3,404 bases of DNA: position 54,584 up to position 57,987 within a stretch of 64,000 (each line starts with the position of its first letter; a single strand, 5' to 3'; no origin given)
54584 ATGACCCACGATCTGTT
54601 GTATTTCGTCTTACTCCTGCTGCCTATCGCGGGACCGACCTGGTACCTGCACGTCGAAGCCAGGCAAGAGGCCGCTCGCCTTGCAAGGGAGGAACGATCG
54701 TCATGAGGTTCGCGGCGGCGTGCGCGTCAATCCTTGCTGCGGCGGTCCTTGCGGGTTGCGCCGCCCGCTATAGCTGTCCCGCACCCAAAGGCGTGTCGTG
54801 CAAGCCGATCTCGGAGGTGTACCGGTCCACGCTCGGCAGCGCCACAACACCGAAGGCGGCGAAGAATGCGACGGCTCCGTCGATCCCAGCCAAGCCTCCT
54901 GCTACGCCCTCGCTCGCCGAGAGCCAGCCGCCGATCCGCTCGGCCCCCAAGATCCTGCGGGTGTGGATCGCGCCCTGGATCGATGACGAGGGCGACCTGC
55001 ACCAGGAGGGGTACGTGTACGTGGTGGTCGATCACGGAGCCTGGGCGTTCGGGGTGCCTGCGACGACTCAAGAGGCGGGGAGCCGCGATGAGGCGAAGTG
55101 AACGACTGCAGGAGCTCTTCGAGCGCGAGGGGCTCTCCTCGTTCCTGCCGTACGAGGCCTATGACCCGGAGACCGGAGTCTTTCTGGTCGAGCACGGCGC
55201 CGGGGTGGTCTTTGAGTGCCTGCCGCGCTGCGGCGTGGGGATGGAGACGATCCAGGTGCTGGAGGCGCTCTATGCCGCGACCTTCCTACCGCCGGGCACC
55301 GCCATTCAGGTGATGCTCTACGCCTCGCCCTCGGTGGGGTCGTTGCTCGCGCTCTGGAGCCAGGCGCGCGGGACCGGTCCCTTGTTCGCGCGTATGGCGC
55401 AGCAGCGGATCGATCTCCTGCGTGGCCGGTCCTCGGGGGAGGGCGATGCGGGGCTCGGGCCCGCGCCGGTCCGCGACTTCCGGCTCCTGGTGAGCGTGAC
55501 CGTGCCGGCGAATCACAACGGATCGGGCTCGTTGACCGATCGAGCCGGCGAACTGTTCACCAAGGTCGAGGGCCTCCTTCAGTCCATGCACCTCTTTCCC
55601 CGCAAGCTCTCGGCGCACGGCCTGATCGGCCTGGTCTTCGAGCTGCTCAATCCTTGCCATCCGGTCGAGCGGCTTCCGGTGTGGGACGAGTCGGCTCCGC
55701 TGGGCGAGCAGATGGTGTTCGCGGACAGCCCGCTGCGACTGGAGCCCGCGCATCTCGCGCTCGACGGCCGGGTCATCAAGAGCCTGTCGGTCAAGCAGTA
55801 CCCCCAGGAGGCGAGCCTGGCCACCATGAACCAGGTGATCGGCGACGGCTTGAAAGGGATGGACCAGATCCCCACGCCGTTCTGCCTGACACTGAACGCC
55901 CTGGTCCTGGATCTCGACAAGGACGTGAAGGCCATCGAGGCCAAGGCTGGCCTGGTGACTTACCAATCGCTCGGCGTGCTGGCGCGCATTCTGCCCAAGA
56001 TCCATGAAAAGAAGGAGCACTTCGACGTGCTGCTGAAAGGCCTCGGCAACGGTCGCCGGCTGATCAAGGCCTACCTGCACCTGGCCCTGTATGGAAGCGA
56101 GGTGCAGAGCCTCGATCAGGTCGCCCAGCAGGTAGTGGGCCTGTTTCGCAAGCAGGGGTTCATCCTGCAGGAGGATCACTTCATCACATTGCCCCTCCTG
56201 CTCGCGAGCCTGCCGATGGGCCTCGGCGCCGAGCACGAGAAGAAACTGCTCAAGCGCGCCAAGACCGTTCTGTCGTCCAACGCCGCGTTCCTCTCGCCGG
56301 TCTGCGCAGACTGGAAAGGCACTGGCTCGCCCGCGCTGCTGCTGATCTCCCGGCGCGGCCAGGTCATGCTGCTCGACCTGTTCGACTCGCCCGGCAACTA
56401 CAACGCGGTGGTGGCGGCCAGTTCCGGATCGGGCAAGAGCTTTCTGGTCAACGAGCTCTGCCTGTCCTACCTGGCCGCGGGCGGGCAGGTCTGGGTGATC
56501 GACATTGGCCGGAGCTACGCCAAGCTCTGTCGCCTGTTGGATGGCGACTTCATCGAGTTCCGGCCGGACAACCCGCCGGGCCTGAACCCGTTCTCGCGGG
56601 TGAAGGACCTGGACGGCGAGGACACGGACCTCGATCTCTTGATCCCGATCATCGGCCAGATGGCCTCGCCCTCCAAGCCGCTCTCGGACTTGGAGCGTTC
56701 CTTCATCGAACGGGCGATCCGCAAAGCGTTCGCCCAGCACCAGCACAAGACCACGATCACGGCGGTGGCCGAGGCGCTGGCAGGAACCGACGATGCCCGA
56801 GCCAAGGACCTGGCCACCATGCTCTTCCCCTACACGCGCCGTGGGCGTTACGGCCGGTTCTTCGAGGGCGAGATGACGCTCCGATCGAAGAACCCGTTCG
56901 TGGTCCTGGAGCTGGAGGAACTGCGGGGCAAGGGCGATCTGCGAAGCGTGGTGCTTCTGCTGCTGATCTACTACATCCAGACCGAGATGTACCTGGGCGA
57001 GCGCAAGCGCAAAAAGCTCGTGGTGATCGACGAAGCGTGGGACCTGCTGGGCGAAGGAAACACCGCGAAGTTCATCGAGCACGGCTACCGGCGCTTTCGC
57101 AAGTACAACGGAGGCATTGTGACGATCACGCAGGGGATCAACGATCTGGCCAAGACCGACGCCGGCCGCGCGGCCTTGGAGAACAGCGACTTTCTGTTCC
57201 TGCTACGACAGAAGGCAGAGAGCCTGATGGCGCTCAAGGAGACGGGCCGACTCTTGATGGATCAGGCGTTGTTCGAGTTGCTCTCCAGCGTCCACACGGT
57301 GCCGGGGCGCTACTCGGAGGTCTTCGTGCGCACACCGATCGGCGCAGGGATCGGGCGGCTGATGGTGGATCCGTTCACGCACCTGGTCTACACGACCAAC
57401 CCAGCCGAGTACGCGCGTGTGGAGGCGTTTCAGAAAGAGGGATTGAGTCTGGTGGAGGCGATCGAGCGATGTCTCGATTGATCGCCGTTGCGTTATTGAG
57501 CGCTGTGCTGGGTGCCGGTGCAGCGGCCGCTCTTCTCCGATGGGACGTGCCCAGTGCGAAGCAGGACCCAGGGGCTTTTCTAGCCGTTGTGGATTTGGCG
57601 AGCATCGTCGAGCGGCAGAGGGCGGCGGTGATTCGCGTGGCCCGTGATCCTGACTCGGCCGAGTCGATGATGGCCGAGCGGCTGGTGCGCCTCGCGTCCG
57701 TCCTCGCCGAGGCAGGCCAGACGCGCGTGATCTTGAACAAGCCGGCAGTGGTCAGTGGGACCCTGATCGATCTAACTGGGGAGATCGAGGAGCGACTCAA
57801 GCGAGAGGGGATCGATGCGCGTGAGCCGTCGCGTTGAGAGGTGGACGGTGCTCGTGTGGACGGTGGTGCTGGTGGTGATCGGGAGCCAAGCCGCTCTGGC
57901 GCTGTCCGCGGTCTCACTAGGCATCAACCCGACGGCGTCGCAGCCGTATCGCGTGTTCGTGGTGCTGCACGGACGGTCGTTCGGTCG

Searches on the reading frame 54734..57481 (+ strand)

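Call 68: search_protein_families(library=pfam, proteins=[window:54734-57481:+], max_evalue=0.0001)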
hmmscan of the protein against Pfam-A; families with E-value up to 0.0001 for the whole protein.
window:54734-57481:+ (915 aa): 3 families
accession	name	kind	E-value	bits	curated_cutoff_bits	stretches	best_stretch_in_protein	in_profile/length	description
PF11130.14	TraC_F_IV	-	9e-67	226.1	28.1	1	134-497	1-375/375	TraC protein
PF19044.6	P-loop_TraG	-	4.2e-36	124.9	25.8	1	545-912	13-408/413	TraG P-loop domain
PF12846.13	AAA_10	-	1.9e-09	37.5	27.5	1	556-811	22-292/362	AAA-like domain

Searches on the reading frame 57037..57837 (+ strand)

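Call 68: search_protein_families(library=pfam, proteins=[window:57037-57837:+], max_evalue=0.0001)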
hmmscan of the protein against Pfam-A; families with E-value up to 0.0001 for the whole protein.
window:57037-57837:+ (266 aa): 1 family
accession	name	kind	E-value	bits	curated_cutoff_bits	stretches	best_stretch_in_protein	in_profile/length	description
PF09677.15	TrbI_Ftype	-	7.7e-06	26.7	27.4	1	180-256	27-104/106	Type-F conjugative transfer system protein (TrbI_Ftype)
